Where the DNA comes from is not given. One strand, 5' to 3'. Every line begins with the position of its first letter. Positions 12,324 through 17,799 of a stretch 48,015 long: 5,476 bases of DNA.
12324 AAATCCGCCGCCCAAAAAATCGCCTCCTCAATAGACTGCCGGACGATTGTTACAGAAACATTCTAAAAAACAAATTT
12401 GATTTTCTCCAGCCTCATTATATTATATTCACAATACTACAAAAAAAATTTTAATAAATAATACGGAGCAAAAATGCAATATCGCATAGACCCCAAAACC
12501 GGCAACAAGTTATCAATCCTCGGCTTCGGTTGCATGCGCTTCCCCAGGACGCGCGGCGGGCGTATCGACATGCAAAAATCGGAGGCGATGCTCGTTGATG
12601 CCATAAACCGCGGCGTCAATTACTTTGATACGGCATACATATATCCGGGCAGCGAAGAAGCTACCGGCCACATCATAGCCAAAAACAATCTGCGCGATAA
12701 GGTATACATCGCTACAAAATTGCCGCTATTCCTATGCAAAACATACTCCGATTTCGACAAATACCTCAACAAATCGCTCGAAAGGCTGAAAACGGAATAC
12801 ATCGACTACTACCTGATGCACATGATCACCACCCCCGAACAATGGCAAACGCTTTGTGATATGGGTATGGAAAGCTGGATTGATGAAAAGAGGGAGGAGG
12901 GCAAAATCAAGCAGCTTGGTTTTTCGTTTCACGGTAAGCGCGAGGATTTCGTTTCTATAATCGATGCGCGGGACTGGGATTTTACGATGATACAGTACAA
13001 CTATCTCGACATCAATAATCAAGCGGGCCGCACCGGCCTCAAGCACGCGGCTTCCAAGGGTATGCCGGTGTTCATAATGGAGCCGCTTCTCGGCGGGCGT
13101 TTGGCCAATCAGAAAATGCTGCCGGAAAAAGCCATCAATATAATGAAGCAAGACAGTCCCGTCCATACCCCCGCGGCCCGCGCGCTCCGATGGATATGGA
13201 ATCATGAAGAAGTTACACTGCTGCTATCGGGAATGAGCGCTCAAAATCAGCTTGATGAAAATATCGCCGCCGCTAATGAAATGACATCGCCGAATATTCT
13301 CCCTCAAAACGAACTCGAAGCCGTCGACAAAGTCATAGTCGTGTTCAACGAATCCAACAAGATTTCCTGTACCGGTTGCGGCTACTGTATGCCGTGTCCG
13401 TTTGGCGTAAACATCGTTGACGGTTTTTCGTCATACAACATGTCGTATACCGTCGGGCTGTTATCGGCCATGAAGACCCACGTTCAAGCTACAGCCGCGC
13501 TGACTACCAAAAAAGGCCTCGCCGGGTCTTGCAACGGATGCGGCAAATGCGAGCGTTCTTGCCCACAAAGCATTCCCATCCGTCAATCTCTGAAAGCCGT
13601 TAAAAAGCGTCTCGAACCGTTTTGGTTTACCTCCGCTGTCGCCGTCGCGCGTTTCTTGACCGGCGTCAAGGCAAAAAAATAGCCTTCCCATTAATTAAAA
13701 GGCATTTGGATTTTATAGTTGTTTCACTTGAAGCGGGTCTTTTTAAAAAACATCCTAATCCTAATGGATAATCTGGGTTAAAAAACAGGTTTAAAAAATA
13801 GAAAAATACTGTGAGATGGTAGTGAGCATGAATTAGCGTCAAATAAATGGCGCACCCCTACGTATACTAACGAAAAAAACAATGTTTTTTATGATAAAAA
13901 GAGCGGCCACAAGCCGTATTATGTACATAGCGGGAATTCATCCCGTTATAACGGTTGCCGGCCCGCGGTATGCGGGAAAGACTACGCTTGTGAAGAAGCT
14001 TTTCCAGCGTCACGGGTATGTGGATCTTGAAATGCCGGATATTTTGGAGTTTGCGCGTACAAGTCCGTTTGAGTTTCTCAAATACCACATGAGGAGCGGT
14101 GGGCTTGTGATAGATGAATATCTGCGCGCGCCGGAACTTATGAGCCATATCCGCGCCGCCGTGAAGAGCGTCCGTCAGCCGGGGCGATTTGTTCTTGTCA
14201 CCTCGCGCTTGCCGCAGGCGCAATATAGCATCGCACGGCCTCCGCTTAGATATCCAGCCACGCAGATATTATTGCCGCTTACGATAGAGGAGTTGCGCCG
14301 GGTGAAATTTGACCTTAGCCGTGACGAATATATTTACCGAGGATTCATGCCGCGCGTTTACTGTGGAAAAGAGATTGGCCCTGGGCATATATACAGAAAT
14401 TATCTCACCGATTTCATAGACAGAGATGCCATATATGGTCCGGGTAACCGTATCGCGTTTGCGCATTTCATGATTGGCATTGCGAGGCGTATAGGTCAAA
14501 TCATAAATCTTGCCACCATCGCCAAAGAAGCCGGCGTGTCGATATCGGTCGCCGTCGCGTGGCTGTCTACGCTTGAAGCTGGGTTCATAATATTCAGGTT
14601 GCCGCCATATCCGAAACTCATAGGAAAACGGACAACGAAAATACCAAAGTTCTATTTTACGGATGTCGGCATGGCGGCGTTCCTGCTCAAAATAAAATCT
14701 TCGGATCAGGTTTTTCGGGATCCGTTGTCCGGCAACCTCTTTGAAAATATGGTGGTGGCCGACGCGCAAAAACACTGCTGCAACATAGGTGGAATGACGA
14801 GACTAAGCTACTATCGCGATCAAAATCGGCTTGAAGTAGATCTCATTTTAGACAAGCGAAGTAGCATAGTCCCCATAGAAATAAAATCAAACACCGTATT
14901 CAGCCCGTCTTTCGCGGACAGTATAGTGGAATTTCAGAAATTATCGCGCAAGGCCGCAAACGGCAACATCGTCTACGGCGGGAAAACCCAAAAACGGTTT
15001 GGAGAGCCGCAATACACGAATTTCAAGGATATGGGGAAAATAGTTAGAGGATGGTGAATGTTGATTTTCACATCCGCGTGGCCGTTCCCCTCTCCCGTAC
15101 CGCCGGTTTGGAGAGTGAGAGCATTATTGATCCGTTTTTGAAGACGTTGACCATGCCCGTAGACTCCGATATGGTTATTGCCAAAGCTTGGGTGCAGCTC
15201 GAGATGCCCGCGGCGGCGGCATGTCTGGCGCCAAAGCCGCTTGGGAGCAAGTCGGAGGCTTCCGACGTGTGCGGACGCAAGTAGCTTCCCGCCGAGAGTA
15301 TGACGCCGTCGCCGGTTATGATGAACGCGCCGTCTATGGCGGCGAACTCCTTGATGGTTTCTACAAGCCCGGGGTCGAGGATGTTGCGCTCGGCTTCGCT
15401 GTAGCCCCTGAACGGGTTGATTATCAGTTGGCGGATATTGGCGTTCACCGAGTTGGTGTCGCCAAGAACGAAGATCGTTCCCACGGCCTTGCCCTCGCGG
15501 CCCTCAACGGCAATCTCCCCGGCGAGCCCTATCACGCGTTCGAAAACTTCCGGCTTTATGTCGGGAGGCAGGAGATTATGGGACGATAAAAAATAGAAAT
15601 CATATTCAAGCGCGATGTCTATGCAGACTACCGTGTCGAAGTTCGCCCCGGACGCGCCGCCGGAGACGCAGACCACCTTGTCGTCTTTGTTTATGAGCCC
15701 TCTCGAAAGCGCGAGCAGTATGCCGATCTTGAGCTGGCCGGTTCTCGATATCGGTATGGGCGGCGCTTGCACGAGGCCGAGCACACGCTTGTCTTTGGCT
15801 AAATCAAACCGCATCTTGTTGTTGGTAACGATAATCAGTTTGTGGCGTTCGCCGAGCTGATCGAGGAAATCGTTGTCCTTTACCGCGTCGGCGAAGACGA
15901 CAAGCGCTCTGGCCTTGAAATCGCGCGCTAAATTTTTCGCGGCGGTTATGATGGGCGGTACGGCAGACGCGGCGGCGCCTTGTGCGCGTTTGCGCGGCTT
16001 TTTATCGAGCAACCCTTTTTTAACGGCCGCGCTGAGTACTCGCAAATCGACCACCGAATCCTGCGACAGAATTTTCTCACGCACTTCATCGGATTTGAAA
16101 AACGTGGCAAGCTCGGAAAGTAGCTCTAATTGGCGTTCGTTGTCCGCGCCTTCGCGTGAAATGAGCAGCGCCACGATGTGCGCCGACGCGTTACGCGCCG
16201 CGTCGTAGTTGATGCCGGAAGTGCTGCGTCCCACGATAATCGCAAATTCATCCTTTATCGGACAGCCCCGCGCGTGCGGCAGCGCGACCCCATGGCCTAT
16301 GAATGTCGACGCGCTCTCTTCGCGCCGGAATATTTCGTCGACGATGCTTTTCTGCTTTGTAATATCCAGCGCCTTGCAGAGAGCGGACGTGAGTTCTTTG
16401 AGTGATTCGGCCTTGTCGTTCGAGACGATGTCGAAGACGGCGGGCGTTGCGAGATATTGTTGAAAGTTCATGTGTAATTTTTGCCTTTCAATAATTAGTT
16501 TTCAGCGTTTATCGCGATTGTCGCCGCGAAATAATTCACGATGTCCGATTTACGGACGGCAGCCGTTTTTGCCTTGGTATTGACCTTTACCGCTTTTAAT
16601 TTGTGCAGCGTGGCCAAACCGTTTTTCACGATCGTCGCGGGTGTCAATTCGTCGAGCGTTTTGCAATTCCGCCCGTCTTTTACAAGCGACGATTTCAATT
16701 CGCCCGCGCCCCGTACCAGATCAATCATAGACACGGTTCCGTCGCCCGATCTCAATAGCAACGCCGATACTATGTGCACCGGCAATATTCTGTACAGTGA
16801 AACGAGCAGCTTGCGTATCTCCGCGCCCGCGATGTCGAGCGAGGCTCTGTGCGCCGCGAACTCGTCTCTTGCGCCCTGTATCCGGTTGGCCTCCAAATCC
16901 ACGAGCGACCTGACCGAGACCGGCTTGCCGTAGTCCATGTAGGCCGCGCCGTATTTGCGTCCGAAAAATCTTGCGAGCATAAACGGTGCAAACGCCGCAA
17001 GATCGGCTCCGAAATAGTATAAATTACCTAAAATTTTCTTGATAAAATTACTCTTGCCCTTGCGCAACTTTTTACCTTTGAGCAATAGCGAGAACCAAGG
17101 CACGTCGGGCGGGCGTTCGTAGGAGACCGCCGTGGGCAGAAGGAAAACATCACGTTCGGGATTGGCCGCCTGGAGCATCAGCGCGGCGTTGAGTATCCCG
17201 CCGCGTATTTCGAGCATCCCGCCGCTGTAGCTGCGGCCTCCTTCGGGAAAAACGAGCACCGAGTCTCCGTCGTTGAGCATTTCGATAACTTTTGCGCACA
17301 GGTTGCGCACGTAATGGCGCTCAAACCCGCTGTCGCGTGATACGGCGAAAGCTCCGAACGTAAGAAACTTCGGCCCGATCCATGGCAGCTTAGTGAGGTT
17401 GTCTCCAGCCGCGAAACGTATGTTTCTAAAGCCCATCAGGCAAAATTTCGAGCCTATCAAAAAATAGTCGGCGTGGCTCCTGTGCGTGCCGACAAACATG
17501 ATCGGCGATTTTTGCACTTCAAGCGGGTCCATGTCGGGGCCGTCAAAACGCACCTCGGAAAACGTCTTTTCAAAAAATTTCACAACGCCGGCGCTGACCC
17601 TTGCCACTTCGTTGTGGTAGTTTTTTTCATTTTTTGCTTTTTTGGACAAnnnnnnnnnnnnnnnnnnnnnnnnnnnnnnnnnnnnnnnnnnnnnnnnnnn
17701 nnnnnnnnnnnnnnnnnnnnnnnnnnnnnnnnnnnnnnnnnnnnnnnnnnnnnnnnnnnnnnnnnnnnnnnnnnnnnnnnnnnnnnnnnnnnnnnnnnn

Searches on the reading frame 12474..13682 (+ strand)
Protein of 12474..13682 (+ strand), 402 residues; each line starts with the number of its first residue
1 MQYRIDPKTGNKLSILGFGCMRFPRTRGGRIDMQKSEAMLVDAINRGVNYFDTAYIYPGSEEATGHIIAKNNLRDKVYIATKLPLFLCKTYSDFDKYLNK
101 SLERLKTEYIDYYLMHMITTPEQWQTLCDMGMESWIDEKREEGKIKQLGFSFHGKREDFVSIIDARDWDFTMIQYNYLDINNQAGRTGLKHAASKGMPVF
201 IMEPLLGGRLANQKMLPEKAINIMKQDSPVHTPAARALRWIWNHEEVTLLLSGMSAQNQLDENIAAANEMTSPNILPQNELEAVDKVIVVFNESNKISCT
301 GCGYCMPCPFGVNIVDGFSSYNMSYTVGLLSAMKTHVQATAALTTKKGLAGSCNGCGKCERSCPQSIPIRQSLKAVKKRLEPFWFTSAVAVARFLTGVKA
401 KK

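Call 40: search_protein_families(library=pfam, proteins=[window:12474-13682:+])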
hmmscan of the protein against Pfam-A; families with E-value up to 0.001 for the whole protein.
window:12474-13682:+ (402 aa): 9 families
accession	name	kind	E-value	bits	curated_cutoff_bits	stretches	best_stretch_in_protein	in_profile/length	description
PF00248.27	Aldo_ket_red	-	4.6e-37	128.1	24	1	16-269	2-276/291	Aldo/keto reductase family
PF13187.11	Fer4_9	-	1.6e-08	34.8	27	1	299-366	2-50/52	4Fe-4S dicluster domain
PF13534.11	Fer4_17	-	2.4e-08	34.8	22.2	1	298-367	1-60/61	4Fe-4S dicluster domain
PF13183.11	Fer4_8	-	1.9e-07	32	27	1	298-367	4-68/68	4Fe-4S dicluster domain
PF25160.1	LdpA_Fe-S-bd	-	1.3e-05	25.4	27.6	0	340-366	15-41/49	LdpA Fe-S cluster-binding domain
PF17179.9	Fer4_22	-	2.5e-05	25.5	27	0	343-367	71-95/95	4Fe-4S dicluster domain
PF13746.11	Fer4_18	-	0.00017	22.2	27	0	335-374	43-82/114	4Fe-4S dicluster domain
PF12797.12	Fer4_2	-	0.00031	21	24.5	0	351-364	8-21/22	4Fe-4S binding domain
PF13237.11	Fer4_10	-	0.00038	20.8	25.5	0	295-364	5-53/53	4Fe-4S dicluster domain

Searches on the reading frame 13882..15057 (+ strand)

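Call 40: search_protein_families(library=pfam, proteins=[window:13882-15057:+])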
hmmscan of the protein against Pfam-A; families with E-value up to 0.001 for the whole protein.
window:13882-15057:+ (391 aa): 2 families
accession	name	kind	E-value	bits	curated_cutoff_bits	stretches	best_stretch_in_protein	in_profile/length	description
PF13635.12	DUF4143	-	2.6e-36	125.2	28.1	1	189-337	12-160/160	Domain of unknown function (DUF4143)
PF13173.12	AAA_14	-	4.4e-12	46.6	27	1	21-138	3-128/129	AAA domain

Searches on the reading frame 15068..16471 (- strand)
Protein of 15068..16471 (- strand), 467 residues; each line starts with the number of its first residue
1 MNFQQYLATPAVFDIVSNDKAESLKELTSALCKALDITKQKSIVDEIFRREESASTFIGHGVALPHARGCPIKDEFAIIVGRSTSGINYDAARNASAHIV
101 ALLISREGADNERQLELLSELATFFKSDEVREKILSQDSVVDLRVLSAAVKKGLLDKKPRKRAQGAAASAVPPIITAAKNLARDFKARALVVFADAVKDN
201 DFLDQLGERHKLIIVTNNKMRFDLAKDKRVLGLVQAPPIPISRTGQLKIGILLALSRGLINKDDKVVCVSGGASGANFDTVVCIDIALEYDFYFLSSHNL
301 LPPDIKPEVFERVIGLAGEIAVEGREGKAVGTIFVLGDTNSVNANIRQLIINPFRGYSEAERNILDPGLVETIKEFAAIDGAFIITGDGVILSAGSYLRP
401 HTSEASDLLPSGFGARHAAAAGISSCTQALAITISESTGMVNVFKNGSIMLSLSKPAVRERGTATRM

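Call 40: search_protein_families(library=pfam, proteins=[window:15068-16471:-])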
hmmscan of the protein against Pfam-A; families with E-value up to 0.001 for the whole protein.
window:15068-16471:- (467 aa): 3 families
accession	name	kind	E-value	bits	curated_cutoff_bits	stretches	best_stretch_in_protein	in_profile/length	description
PF02457.21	DAC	-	2.7e-22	79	27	1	320-448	2-118/119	DisA bacterial checkpoint controller nucleotide-binding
PF00359.27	PTS_EIIA_2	-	9.4e-22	78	27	1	14-139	11-133/144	Phosphoenolpyruvate-dependent sugar phosphotransferase system, EIIA 2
PF21755.2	DacZ_P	-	4e-10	39.9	27.4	1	175-293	6-124/125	Probable sensor domain DacZ_P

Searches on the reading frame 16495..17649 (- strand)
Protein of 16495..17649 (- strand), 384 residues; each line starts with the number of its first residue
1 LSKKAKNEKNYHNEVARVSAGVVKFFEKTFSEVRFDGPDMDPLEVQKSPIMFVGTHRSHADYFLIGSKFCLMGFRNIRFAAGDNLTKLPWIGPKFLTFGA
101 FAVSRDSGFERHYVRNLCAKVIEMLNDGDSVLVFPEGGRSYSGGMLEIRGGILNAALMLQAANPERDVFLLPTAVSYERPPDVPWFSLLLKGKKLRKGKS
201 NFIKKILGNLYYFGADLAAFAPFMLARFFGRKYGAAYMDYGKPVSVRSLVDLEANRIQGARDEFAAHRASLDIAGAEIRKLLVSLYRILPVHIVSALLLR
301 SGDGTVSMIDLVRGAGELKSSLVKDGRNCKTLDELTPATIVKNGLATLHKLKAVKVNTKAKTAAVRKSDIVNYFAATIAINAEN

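Call 12: search_protein_families(library=pfam, proteins=[window:16495-17649:-])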
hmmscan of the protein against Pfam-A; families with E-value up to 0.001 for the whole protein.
window:16495-17649:- (384 aa): 2 families
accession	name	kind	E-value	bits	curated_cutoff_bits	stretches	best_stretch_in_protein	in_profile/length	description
PF01553.26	Acyltransferase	-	2e-18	66.9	23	1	46-174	12-130/132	Acyltransferase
PF19277.4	GPAT_C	-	4.1e-07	30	25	1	227-359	24-158/344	Glycerol-3-phosphate acyltransferase C-terminal region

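Call 99: find_encoding_contigs(protein=window:16495-17631:-, flank=10000, max_places=6)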
Protein window:16495-17631:- (378 aa): no gene with exactly this product is on record in the collection.

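Call 100: find_encoding_contigs(protein=window:16495-17649:-, flank=10000, max_places=6)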
Protein window:16495-17649:- (384 aa): 1 contig read that carries it; 1 place shown.
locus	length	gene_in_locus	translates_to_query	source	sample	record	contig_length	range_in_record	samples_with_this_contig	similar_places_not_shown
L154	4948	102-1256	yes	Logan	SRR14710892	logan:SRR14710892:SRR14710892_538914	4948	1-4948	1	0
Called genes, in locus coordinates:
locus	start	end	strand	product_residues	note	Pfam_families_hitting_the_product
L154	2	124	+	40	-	?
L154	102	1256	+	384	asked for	PF01553:Acyltransferase, PF19277:GPAT_C (weak)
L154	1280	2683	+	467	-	PF00359:PTS_EIIA_2, PF21755:DacZ_P, PF02457:DAC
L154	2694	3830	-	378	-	PF13173:AAA_14, PF13635:DUF4143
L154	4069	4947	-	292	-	?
